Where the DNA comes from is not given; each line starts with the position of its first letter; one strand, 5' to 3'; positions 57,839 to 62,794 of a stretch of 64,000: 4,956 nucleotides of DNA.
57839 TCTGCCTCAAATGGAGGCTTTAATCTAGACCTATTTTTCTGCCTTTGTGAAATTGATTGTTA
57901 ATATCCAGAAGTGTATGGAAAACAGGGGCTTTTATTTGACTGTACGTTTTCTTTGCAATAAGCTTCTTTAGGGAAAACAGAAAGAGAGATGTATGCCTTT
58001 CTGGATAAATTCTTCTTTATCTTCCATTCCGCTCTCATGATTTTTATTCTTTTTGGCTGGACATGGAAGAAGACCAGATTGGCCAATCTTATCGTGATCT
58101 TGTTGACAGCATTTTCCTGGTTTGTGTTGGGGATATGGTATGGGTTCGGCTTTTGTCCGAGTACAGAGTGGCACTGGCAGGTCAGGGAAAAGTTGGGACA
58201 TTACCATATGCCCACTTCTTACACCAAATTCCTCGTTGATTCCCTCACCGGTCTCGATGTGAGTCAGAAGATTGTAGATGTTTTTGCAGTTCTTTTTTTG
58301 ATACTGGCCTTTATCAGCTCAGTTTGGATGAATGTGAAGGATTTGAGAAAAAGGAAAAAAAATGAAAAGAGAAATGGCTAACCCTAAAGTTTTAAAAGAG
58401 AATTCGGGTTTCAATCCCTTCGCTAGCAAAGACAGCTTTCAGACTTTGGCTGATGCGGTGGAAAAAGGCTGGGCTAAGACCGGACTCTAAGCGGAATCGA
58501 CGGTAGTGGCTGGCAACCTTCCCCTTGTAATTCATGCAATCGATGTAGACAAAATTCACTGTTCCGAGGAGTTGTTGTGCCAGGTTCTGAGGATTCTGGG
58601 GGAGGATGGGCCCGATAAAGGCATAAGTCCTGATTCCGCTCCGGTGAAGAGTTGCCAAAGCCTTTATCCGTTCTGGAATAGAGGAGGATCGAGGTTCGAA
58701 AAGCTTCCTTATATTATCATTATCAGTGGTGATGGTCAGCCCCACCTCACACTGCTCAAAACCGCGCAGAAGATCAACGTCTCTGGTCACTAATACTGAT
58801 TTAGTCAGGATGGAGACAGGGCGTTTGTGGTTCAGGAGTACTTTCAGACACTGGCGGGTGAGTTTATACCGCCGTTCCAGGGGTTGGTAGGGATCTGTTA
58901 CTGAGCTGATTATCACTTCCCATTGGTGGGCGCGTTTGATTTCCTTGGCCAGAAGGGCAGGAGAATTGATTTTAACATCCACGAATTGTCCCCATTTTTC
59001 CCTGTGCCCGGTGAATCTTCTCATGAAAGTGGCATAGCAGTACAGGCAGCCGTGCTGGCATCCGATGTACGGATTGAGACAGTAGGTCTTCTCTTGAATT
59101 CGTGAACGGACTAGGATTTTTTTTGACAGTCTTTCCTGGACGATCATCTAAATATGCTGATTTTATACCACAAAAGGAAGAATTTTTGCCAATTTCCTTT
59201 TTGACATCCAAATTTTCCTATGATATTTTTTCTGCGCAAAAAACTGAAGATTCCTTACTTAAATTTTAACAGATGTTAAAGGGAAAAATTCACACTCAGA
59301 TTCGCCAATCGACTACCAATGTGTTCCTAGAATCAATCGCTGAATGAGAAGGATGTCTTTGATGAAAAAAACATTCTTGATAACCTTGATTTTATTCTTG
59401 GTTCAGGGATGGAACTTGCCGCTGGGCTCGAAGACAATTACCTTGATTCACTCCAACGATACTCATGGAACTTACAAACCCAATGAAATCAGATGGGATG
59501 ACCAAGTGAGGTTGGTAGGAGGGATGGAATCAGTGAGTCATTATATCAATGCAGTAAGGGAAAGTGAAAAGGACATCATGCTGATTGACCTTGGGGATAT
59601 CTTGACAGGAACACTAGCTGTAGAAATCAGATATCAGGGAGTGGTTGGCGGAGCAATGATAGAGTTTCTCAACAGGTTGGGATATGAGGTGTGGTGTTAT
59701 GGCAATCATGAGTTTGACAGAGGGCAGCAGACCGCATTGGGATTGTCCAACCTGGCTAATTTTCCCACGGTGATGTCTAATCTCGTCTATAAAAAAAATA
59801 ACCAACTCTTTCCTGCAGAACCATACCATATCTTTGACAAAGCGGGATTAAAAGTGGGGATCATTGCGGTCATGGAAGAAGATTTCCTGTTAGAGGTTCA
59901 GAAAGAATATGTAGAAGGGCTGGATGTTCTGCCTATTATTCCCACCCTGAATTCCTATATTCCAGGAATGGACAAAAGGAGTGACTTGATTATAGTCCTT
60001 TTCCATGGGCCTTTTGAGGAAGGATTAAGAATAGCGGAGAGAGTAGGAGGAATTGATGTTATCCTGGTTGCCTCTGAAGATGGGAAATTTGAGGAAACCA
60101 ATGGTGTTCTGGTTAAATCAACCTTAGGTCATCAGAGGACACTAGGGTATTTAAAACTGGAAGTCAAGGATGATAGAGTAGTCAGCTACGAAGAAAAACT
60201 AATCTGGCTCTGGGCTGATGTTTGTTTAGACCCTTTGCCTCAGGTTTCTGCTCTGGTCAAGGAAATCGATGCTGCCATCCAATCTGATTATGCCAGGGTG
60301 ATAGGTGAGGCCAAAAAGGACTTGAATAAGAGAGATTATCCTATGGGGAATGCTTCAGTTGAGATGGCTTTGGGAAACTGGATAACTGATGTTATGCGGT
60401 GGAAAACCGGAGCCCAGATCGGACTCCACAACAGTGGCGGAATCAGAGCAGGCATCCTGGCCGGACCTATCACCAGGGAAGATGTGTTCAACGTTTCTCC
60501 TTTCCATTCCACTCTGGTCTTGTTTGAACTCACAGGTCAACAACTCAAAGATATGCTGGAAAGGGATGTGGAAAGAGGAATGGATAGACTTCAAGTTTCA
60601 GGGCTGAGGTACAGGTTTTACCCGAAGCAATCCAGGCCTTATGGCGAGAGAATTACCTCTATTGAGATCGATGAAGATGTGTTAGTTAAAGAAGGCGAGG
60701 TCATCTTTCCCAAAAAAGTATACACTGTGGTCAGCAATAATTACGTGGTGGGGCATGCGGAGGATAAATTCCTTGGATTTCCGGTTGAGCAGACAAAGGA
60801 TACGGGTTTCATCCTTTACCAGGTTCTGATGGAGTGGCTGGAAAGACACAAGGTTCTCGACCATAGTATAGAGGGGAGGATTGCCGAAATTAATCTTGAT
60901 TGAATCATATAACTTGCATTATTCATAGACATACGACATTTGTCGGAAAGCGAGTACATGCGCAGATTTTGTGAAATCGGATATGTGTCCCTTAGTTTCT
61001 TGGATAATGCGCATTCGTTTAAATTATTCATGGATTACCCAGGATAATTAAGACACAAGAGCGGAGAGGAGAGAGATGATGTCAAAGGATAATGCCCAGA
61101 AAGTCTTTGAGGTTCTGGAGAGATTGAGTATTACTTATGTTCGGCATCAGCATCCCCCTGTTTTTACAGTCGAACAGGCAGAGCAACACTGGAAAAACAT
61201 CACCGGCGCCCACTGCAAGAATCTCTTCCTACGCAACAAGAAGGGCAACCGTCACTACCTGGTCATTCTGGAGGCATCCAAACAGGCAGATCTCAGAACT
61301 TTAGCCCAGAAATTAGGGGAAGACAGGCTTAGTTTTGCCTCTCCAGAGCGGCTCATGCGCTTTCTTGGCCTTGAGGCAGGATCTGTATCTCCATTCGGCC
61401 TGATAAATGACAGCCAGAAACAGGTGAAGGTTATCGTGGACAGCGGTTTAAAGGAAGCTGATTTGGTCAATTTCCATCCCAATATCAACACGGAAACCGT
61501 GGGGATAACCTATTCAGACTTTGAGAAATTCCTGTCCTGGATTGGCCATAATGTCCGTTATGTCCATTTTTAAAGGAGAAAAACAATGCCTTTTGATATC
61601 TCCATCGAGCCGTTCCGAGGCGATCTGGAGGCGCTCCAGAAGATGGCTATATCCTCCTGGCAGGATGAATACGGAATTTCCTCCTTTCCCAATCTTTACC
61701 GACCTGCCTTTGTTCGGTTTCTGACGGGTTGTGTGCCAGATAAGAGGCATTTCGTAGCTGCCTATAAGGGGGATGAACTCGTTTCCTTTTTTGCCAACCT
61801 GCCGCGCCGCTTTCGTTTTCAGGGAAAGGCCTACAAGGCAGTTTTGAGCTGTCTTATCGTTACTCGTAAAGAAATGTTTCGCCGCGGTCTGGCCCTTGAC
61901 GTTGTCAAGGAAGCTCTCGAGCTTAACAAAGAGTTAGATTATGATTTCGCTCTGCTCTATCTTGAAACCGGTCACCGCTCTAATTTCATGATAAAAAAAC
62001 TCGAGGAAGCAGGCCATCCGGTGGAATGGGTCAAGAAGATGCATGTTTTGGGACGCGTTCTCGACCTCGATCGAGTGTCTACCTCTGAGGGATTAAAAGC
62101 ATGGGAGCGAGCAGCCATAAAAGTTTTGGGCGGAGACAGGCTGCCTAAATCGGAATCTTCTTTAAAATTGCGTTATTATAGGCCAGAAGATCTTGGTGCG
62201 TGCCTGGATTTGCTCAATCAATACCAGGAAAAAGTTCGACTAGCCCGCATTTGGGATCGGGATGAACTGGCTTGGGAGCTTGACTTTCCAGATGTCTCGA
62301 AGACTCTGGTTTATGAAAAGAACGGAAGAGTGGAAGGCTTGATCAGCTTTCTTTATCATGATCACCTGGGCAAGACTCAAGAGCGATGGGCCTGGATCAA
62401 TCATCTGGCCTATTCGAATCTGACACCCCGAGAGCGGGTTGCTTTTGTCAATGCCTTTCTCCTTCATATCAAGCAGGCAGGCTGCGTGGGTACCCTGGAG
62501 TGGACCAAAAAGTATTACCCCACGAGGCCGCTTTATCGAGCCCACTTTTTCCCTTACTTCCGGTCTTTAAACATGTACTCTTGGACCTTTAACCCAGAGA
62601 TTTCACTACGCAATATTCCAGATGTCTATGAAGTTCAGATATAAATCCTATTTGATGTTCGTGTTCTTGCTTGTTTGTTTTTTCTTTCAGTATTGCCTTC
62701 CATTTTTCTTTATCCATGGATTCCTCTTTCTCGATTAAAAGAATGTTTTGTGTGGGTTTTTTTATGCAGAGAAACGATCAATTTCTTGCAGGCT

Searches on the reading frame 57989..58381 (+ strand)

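Call 16: search_protein_families(library=pfam, proteins=[window:57989-58381:+])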
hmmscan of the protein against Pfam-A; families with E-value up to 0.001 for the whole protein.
window:57989-58381:+ (130 aa): 1 family
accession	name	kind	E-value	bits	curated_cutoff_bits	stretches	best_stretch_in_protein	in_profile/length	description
PF10861.13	DUF2784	-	5.1e-17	62.3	29.7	1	4-115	2-108/109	Protein of Unknown function (DUF2784)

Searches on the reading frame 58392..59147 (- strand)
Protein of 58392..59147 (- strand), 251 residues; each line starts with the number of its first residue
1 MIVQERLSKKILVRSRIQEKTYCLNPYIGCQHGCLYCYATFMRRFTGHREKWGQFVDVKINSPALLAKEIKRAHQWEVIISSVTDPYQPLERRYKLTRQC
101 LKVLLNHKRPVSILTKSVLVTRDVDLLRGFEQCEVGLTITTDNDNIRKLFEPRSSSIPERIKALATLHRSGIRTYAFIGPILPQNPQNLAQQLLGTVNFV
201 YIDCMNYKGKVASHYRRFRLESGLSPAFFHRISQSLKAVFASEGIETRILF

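Call 16: search_protein_families(library=pfam, proteins=[window:58392-59147:-])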
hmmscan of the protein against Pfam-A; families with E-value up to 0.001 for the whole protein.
window:58392-59147:- (251 aa): 1 family
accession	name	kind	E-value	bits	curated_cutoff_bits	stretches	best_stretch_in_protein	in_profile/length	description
PF04055.27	Radical_SAM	-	4.3e-16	60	29.5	1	25-188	2-158/166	Radical SAM superfamily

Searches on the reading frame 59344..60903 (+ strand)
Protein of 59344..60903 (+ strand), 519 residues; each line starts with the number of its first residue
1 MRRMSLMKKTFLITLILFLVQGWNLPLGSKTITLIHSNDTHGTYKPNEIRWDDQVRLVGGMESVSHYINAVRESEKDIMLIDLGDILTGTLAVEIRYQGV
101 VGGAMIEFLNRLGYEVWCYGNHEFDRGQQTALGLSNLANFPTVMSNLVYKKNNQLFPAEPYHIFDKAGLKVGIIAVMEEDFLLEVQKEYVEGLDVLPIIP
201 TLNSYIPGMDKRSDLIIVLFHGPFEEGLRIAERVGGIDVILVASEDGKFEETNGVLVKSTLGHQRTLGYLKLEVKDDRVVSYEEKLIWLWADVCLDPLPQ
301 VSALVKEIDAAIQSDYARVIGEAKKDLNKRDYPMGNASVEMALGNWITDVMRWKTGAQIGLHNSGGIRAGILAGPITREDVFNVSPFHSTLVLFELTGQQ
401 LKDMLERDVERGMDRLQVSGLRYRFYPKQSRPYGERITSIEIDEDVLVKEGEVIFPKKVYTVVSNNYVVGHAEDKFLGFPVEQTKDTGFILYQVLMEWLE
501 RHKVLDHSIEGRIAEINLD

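Call 16: search_protein_families(library=pfam, proteins=[window:59344-60903:+])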
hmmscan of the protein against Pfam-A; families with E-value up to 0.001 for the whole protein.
window:59344-60903:+ (519 aa): 3 families
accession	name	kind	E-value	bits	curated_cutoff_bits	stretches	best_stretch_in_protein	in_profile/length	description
PF02872.23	5_nucleotid_C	-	1.1e-34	120.3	23.6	1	319-471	1-149/158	5'-nucleotidase, C-terminal domain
PF00149.33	Metallophos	-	1.2e-06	29.5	21.5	1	33-241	2-184/191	Calcineurin-like phosphoesterase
PF21953.1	NadN_nucleosid_C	-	0.00018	22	27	1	356-394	36-74/199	NAD nucleotidase, C-terminal domain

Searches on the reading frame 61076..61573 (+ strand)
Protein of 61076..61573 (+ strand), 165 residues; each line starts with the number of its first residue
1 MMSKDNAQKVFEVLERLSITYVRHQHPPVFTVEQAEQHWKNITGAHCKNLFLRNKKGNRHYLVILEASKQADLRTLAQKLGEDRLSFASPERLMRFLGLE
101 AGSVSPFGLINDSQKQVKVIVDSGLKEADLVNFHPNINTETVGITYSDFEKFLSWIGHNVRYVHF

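Call 16: search_protein_families(library=pfam, proteins=[window:61076-61573:+])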
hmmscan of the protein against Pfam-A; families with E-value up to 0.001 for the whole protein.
window:61076-61573:+ (165 aa): 1 family
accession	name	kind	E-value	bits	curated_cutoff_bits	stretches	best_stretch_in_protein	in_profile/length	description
PF04073.20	tRNA_edit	-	6.4e-32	110.7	25.5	1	26-152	1-123/123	Aminoacyl-tRNA editing domain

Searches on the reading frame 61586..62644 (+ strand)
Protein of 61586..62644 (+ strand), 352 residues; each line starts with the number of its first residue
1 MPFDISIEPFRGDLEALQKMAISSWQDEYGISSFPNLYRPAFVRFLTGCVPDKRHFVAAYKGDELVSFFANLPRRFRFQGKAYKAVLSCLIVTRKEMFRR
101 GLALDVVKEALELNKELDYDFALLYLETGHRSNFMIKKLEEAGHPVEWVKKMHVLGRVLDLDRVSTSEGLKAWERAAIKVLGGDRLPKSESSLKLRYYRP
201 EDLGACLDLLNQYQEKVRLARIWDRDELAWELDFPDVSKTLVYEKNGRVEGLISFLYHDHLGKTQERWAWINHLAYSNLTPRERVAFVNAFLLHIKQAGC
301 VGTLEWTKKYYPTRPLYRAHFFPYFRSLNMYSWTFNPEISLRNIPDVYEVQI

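Call 16: search_protein_families(library=pfam, proteins=[window:61586-62644:+])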
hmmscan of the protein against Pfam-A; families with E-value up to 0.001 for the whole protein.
window:61586-62644:+ (352 aa): 2 families
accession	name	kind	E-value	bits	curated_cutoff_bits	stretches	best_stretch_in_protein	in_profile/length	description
PF13527.13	Acetyltransf_9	-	7.9e-07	29.6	25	1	52-125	39-112/127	Acetyltransferase (GNAT) domain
PF02799.21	NMT_C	-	0.0001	22.4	27.9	1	185-256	21-94/198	Myristoyl-CoA:protein N-myristoyltransferase, C-terminal domain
